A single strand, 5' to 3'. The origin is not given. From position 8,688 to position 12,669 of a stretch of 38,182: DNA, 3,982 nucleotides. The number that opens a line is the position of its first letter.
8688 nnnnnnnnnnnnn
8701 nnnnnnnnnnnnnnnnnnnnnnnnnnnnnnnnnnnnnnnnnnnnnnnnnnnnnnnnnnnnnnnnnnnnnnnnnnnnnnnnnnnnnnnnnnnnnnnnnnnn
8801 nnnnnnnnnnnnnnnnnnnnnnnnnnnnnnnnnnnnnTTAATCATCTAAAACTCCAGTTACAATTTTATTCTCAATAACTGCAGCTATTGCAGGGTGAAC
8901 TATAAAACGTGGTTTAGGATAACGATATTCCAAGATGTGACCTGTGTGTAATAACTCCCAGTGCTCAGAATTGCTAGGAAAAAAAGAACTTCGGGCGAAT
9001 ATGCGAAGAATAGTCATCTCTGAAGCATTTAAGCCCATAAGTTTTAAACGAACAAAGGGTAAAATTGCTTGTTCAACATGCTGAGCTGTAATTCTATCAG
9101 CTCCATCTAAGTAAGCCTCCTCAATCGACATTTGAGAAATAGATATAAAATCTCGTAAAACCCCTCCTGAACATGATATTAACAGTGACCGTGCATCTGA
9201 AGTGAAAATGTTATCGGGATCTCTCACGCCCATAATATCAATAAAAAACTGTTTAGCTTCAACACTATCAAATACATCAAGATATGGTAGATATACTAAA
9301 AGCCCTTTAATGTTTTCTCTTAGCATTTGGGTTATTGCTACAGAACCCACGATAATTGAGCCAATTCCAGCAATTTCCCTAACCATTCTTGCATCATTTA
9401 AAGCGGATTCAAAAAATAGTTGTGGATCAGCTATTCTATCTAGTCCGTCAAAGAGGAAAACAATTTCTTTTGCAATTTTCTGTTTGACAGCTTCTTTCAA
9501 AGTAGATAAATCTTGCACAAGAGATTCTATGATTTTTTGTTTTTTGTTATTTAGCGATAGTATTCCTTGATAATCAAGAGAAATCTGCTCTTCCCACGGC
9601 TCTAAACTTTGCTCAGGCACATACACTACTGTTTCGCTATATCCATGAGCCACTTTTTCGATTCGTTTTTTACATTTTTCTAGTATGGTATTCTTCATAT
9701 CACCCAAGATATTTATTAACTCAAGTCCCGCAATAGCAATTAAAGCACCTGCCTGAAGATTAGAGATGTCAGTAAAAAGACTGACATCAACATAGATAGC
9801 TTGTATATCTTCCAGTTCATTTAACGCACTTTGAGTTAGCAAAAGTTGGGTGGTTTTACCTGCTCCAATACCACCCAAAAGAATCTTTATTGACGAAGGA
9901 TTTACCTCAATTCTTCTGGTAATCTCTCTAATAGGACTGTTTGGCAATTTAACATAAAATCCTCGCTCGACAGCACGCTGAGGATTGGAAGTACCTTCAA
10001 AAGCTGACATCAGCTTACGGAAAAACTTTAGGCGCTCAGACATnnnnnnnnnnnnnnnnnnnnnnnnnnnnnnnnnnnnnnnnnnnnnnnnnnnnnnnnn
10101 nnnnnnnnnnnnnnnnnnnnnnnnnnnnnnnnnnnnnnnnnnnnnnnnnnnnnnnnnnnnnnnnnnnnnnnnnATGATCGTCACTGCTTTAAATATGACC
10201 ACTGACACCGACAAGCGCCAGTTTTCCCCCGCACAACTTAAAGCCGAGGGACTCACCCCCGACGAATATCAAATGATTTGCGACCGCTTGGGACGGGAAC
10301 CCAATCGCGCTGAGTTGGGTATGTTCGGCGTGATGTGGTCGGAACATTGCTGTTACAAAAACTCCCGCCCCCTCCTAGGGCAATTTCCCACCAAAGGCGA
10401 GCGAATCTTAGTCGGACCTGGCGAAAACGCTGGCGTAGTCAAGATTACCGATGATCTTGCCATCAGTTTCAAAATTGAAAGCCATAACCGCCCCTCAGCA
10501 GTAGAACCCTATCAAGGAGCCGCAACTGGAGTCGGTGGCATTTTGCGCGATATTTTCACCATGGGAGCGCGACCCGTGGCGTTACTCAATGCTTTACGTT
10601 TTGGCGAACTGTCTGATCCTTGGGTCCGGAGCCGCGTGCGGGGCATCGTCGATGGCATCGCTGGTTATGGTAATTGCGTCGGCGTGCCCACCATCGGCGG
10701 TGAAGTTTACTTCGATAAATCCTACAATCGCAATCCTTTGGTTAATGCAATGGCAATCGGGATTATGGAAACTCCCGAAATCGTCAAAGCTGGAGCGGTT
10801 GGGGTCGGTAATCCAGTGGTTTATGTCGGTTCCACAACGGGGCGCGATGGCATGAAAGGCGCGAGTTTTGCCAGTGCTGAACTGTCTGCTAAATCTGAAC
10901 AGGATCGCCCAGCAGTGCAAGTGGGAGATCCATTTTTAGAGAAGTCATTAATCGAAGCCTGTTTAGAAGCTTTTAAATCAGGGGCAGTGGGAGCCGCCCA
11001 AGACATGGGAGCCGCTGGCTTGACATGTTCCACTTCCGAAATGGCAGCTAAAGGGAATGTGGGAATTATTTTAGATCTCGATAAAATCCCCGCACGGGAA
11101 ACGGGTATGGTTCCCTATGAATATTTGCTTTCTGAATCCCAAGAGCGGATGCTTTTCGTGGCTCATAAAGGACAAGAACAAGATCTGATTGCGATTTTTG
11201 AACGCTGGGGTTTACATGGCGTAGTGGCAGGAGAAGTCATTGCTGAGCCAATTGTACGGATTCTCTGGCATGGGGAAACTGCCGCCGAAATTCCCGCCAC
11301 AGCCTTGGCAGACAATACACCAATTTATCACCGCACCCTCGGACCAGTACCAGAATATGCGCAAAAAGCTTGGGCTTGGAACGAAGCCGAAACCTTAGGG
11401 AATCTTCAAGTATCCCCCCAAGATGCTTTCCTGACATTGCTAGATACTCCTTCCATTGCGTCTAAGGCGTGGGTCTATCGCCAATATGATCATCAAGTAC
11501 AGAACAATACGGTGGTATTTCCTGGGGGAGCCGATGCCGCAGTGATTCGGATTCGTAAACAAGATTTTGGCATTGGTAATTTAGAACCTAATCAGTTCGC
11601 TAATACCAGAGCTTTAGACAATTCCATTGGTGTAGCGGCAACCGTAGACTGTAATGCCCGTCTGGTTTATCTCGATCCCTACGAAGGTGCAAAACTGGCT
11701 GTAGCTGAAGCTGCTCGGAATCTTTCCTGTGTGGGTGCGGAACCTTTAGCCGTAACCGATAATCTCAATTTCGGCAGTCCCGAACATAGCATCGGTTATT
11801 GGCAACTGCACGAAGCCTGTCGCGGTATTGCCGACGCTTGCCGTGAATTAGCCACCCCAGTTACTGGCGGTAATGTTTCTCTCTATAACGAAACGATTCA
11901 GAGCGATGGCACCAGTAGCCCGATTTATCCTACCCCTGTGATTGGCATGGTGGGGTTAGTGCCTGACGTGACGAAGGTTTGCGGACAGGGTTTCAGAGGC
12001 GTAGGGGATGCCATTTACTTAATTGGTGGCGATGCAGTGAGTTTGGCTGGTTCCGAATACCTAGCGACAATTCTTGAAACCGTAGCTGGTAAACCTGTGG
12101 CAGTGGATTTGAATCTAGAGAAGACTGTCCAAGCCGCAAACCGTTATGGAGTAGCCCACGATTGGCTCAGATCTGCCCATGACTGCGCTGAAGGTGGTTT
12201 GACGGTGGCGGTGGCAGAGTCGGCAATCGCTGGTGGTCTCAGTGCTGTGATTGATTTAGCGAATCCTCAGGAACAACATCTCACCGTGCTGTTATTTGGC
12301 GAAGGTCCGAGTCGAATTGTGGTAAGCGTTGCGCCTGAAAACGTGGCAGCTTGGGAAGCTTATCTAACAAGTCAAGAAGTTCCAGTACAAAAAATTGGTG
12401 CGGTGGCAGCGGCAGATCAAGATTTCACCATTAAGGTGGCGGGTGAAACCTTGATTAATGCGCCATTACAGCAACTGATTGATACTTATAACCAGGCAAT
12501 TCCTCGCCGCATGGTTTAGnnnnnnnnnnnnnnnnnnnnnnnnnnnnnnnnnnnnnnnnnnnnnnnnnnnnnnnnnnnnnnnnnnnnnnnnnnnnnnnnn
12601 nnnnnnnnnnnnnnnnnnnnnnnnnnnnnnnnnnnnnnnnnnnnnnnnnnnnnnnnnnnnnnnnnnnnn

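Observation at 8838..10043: Sensor-less mini-STAND: 401-aa NTPase with a NACHT-style Walker B (hhhhDGhD) and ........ P-loop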

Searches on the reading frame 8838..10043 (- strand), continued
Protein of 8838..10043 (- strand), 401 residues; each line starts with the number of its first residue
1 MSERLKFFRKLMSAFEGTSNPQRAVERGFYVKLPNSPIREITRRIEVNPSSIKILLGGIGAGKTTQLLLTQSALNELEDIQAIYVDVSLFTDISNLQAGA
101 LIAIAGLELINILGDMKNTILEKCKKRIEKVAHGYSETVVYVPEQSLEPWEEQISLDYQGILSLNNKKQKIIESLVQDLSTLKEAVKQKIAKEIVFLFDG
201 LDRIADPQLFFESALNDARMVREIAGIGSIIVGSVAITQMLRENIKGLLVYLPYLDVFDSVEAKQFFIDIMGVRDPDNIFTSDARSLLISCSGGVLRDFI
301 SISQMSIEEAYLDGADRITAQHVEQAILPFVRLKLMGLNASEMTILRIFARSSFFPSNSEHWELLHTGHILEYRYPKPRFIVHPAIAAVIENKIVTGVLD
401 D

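Call 57: fold_search(model_id=the predicted structure, library=pdb)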
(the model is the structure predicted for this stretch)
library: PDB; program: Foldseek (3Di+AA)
matches with E <= 10: 1564; with E <= 0.001: 313
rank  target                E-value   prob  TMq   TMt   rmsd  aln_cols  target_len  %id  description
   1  2qby_A                7.1e-10  1.00  0.45  0.49  10.6       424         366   15  Crystal structure of a heterodimer of Cdc6/Orc1 initiators bound to origin DNA (from S. solfataricus) (released 2007-09-11)
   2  2v1u_A                1.1e-08  1.00  0.43  0.45  11.6       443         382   15  STRUCTURE OF THE AEROPYRUM PERNIX ORC1 PROTEIN IN COMPLEX WITH DNA (released 2007-09-18)
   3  7jk6_A                2.1e-08  1.00  0.43  0.46  14.0       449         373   12  Structure of Drosophila ORC in the active conformation (released 2020-09-09)
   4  1fnn_A                4.9e-08  1.00  0.42  0.44  11.8       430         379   14  CRYSTAL STRUCTURE OF CDC6P FROM PYROBACULUM AEROPHILUM (released 2000-10-04)
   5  7jgr_A                8.6e-08  1.00  0.43  0.43  14.5       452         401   12  Structure of Drosophila ORC bound to DNA (84 bp) and Cdc6 (released 2020-09-09)
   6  7jk5_A                1.0e-07  1.00  0.41  0.42  14.2       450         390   13  Structure of Drosophila ORC bound to DNA (released 2020-09-09)
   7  7jgr_G                1.9e-07  1.00  0.44  0.47  14.7       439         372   13  Structure of Drosophila ORC bound to DNA (84 bp) and Cdc6 (released 2020-09-09)
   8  7tjh_I                2.3e-07  1.00  0.40  0.41  15.7       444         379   15  S. cerevisiae ORC bound to 84 bp ARS1 DNA and Cdc6 (state 1) with flexible Orc6 N-terminal domain (released 2022-10-05)
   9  7tji_I                6.1e-07  1.00  0.41  0.43  14.9       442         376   14  S. cerevisiae ORC bound to 84 bp ARS1 DNA and Cdc6 (state 2) with flexible Orc6 N-terminal domain (released 2022-10-05)
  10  9hb4_D                9.2e-07  1.00  0.36  0.42  13.1       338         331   14  Hexameric RuvBL1/RuvBL2 bound to SPAG1 C-ter (released 2025-11-19)
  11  8s0e_A                1.0e-06  1.00  0.41  0.44  15.3       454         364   13  H. sapiens OCCM bound to double stranded DNA (released 2024-10-02)
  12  7mbw_D                1.3e-06  1.00  0.41  0.36  16.9       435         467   13  Crystal structure of TnsC(1-503)A225V (released 2022-02-23)
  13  9emc_D                1.5e-06  1.00  0.37  0.42  12.6       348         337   14  RUVBL1/2 in complex with ATP (released 2024-05-15)
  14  2c9o_C                2.3e-06  1.00  0.36  0.44  13.6       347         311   14  3D Structure of the human RuvB-like helicase RuvBL1 (released 2006-10-23)
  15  9c57_B                2.7e-06  1.00  0.39  0.40  14.5       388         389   12  Reconstituted P400 Subcomplex of the human TIP60 complex (released 2024-08-21)
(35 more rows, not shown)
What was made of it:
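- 8838..10043 (-): Gene A: 401-aa Orc/Cdc6-STAND-type P-loop ATPase (nucleotide-binding domain, lid, winged helix). Foldseek top 9 are all Orc1/Cdc6 (call 57).
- On Orc/Cdc6 clade of AAA+: Foldseek ranks 1-9 (call 57).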

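Call 89: search_protein_families(library=padloc, alignment_id=A4, max_evalue=0.00001)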
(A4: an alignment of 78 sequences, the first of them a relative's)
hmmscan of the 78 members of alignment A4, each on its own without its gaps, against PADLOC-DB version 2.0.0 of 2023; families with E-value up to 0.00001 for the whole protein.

A. member 1, L001:62-559:- (165 aa): 0 families

B. families by the number of members that match (of 78 scanned): 63 families (the first 25 are shown)
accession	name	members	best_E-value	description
PDLC04707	PDC-M55A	1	8.4e-83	-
PDLC03878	NsnB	1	1.5e-41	-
PDLC01674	Cas12f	1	5.8e-41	CAS-V-F; effector__SPE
PDLC01678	Cas12f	1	5.8e-41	Cas14c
PDLC00931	Cas12u2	1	6.9e-36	Cas12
PDLC04148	HEC-03B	1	1.8e-33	-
PDLC01691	Cas12f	1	9.9e-32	CAS-V-F; effector__SPE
PDLC00933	Cas12u4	1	4.5e-31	Cas12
PDLC01698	Cas12f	1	4.9e-31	CAS-V-F; effector__SPE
PDLC01700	Cas12f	1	8.2e-31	CAS-V-F; effector__SPE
PDLC01039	Csx1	1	4.4e-28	found elsewhere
PDLC02979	AriA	1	3.1e-20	-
PDLC02919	HEAT-ARM_XIII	1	1.8e-15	-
PDLC04178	HEC-01A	1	1.5e-13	-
PDLC04389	PDC-M07A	1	1.4e-12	-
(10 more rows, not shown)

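Call 90: search_protein_families(library=padloc, proteins=[L007:3421-4914:+, L009:3610-4917:+, L011:3597-4793:-, L013:2925-4151:-, L011:673-2292:+, L008:3325-4401:+, L012:3079-4035:+, L015:1696-3183:+, L001:4185-5735:+, L017:4385-6337:+], max_evalue=0.00001)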
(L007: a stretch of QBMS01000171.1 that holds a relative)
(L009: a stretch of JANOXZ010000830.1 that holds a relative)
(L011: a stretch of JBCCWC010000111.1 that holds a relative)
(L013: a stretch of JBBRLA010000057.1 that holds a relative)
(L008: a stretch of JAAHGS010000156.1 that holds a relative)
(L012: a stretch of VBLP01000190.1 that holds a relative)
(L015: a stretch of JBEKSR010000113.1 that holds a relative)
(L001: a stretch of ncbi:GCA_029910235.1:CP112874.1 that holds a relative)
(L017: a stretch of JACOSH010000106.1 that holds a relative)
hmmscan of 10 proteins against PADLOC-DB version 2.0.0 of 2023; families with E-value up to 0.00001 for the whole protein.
L007:3421-4914:+ (497 aa): 0 families

L009:3610-4917:+ (435 aa): 0 families

L011:3597-4793:- (398 aa): 0 families

L013:2925-4151:- (408 aa): 0 families

L011:673-2292:+ (539 aa): 0 families

L008:3325-4401:+ (358 aa): 0 families

L012:3079-4035:+ (318 aa): 0 families

L015:1696-3183:+ (495 aa): 0 families

L001:4185-5735:+ (516 aa): 1 family
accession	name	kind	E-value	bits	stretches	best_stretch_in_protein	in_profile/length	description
PDLC02911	VakA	-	6.2e-07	28.1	1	359-490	4-120/163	-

L017:4385-6337:+ (650 aa): 0 families
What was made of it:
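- There is no enrichment of defence genes next to the cassette (call 90).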

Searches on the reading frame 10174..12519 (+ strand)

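Call 79: search_protein_families(library=pfam, proteins=[window:10174-12519:+], max_evalue=0.00001)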
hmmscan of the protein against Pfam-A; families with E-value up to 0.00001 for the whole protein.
window:10174-12519:+ (781 aa): 3 families
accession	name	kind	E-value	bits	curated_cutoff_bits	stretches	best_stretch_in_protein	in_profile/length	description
PF02769.27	AIRS_C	-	1.7e-55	187.9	23.1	2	211-364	2-154/156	AIR synthase related protein, C-terminal domain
PF00586.29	AIRS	-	3.7e-55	185.6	24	2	83-198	1-112/112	AIR synthase related protein, N-terminal domain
PF18072.6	FGAR-AT_linker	-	3.7e-15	56.6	26.6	1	26-62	11-50/50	Formylglycinamide ribonucleotide amidotransferase linker domain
